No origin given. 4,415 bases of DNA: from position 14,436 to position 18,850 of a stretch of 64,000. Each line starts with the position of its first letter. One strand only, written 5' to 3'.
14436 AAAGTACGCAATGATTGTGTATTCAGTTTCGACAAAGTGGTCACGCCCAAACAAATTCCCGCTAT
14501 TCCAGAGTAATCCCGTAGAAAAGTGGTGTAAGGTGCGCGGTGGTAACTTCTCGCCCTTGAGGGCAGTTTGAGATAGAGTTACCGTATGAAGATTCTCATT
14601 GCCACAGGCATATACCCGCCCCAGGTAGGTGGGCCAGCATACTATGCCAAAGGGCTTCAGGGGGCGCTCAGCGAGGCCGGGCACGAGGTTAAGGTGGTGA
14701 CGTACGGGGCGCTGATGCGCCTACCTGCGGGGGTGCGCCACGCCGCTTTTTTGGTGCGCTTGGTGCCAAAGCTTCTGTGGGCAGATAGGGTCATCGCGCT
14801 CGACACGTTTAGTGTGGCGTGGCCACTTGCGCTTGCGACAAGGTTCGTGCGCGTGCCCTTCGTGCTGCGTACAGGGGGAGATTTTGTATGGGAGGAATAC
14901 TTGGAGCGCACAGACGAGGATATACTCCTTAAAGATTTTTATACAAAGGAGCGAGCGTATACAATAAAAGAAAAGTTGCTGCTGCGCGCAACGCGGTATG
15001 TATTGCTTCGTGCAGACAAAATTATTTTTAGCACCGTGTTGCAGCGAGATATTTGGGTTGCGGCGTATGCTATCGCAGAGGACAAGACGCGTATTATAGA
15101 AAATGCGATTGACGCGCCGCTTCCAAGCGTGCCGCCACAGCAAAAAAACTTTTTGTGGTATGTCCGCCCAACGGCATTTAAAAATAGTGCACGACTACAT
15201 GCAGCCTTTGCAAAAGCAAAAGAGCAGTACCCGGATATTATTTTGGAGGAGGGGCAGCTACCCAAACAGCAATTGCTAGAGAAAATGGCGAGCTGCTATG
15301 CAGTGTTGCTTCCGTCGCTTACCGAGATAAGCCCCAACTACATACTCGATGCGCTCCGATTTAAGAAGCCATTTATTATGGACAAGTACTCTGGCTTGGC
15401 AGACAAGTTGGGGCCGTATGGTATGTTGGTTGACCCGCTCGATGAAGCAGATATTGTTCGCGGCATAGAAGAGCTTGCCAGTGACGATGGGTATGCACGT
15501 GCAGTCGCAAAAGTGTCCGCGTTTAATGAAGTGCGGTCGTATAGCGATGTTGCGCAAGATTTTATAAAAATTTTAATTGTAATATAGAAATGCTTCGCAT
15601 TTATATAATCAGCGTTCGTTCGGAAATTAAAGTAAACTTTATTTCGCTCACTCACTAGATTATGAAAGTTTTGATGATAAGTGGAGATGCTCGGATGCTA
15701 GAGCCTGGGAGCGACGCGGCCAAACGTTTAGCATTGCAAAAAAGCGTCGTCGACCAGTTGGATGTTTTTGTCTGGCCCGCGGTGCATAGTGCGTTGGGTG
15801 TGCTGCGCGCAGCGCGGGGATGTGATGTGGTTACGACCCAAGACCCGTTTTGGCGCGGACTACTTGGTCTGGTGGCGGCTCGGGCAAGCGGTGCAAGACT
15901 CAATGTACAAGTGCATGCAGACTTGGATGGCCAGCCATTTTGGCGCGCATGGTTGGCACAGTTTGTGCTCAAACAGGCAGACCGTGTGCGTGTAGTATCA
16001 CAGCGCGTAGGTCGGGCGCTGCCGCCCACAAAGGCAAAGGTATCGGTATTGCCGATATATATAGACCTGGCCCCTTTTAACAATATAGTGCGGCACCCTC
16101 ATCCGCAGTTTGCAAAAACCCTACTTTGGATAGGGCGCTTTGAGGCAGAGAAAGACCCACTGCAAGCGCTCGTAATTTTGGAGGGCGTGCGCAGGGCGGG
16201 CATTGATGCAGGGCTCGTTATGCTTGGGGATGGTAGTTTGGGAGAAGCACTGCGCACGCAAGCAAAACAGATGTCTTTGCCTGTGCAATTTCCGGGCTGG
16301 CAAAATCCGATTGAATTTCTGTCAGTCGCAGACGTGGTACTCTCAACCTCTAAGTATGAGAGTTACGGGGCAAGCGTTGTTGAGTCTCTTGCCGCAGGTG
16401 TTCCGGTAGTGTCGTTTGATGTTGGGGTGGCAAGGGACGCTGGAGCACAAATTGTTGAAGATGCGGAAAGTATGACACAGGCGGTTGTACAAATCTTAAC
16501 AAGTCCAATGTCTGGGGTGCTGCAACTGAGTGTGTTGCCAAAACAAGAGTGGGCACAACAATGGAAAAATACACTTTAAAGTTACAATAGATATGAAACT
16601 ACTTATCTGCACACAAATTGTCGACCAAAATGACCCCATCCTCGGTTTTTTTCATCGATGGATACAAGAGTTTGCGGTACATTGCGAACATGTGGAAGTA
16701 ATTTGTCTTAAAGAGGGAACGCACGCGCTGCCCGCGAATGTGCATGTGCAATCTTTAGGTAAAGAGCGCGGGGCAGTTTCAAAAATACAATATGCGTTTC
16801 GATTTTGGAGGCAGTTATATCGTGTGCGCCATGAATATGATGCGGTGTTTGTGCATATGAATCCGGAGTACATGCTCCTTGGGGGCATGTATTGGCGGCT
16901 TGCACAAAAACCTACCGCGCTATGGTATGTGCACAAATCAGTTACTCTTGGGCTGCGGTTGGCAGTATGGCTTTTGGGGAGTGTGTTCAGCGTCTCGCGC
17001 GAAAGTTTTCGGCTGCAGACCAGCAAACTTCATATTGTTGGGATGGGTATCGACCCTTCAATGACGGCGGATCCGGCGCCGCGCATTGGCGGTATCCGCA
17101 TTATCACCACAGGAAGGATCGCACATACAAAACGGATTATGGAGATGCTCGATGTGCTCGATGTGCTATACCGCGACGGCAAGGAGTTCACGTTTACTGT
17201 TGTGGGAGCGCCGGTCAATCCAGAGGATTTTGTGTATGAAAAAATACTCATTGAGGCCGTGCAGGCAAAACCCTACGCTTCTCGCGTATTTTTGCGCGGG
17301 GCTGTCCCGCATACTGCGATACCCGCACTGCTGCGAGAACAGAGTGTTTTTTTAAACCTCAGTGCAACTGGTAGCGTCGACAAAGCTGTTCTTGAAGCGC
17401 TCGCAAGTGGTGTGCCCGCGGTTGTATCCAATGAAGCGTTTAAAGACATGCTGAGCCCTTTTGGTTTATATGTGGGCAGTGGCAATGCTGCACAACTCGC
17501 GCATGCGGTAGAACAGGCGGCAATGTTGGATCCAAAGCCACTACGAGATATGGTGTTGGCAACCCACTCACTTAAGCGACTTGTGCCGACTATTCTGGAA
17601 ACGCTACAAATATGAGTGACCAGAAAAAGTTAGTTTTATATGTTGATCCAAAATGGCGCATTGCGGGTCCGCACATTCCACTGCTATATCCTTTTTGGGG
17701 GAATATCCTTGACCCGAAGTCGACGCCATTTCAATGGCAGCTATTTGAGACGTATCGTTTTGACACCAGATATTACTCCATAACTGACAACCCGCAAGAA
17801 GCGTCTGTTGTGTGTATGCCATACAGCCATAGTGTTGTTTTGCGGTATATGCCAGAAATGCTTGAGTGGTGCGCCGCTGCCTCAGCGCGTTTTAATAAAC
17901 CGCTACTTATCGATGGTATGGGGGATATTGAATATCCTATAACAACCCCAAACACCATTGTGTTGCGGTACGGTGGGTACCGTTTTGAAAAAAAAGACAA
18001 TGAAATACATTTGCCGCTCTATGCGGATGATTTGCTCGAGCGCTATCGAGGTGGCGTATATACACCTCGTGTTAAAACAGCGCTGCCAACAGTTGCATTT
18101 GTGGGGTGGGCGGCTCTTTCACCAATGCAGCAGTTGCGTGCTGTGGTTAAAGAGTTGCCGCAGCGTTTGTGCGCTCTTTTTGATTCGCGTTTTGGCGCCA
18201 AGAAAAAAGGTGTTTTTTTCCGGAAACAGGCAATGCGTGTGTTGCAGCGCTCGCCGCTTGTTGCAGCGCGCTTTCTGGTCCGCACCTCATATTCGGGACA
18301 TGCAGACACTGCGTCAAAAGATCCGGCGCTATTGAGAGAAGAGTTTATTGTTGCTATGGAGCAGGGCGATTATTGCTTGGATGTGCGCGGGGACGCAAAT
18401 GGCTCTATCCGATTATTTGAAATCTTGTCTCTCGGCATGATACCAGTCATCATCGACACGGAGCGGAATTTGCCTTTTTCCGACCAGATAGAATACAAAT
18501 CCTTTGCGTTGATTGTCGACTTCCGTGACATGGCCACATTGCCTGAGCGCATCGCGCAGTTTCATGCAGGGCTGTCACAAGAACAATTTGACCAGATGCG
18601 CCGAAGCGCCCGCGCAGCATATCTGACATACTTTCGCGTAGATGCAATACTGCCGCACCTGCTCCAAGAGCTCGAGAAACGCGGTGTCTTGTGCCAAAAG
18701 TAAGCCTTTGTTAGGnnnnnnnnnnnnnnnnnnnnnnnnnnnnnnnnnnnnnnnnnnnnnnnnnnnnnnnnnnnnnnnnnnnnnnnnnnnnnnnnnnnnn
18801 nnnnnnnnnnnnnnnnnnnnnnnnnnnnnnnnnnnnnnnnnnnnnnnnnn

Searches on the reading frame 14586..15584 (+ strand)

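Call 4: search_protein_families(library=pfam, proteins=[window:14586-15584:+], max_evalue=0.01)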
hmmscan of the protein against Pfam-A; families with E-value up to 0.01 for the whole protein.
window:14586-15584:+ (333 aa): 4 families
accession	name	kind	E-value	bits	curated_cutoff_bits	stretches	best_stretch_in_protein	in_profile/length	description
PF13439.12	Glyco_transf_4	-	9.3e-07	29.5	28.5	1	14-176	1-167/170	Glycosyltransferase Family 4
PF13692.12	Glyco_trans_1_4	-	7.5e-06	26.7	27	1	223-300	65-142/142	Glycosyl transferases group 1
PF13579.12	Glyco_trans_4_4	-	1e-05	26.4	29.7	0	46-173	53-157/158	Glycosyl transferase 4-like domain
PF00534.26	Glycos_transf_1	-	3.2e-05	24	26.4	1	223-306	79-164/172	Glycosyl transferases group 1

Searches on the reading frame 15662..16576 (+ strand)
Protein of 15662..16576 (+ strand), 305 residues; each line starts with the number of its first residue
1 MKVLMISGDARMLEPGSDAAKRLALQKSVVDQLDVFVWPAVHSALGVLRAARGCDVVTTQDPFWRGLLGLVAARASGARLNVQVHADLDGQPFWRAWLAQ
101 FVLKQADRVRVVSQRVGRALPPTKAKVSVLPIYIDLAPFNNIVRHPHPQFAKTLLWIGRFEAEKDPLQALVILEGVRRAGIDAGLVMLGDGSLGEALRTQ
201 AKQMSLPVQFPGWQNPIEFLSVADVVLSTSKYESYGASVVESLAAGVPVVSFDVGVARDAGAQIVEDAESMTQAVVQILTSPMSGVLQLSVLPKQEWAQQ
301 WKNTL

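Call 4: search_protein_families(library=pfam, proteins=[window:15662-16576:+], max_evalue=0.01)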
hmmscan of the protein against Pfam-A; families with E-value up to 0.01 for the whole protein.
window:15662-16576:+ (305 aa): 5 families
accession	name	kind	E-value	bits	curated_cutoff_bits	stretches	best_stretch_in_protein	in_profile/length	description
PF13692.12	Glyco_trans_1_4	-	7.2e-18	65.6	27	1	152-280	2-141/142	Glycosyl transferases group 1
PF00534.26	Glycos_transf_1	-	5.1e-17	62.4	26.4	1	146-259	10-129/172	Glycosyl transferases group 1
PF13439.12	Glyco_transf_4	-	3.2e-06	27.7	28.5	1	40-136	60-168/170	Glycosyltransferase Family 4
PF13579.12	Glyco_trans_4_4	-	3.4e-06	27.9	29.7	1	43-120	65-142/158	Glycosyl transferase 4-like domain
PF20706.3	GT4-conflict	-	0.00021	20.9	26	1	219-300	278-350/385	Family 4 Glycosyltransferase in conflict systems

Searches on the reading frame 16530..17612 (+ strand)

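Call 4: search_protein_families(library=pfam, proteins=[window:16530-17612:+], max_evalue=0.01)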
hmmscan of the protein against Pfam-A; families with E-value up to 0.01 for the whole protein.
window:16530-17612:+ (361 aa): 4 families
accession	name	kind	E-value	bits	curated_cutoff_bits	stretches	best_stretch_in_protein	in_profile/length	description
PF13692.12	Glyco_trans_1_4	-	1.4e-12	48.5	27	1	190-329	3-138/142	Glycosyl transferases group 1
PF00534.26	Glycos_transf_1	-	9.7e-11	41.9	26.4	1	190-331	17-156/172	Glycosyl transferases group 1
PF20706.3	GT4-conflict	-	1e-05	25.2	26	1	163-302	170-313/385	Family 4 Glycosyltransferase in conflict systems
PF13524.12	Glyco_trans_1_2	-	4.1e-05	24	25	1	211-341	7-121/144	Glycosyl transferase-like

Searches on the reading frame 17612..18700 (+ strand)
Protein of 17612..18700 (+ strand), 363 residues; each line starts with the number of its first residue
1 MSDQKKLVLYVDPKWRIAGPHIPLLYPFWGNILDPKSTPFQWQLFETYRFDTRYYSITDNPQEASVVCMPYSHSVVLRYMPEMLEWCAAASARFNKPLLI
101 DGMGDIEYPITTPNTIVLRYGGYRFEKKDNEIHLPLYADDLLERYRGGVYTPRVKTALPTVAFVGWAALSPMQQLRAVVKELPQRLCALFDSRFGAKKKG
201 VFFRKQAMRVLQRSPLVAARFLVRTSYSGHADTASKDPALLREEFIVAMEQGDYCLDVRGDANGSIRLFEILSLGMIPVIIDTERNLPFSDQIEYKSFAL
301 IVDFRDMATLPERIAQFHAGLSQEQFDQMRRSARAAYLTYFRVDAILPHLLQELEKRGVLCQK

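Call 4: search_protein_families(library=pfam, proteins=[window:17612-18700:+], max_evalue=0.01)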
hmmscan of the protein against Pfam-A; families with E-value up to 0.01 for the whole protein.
window:17612-18700:+ (363 aa): 1 family
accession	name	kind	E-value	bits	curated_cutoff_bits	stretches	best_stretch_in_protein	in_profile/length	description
PF03016.20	Exostosin_GT47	-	6.8e-13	49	33.4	1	243-312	218-288/293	Exostosin GT47 domain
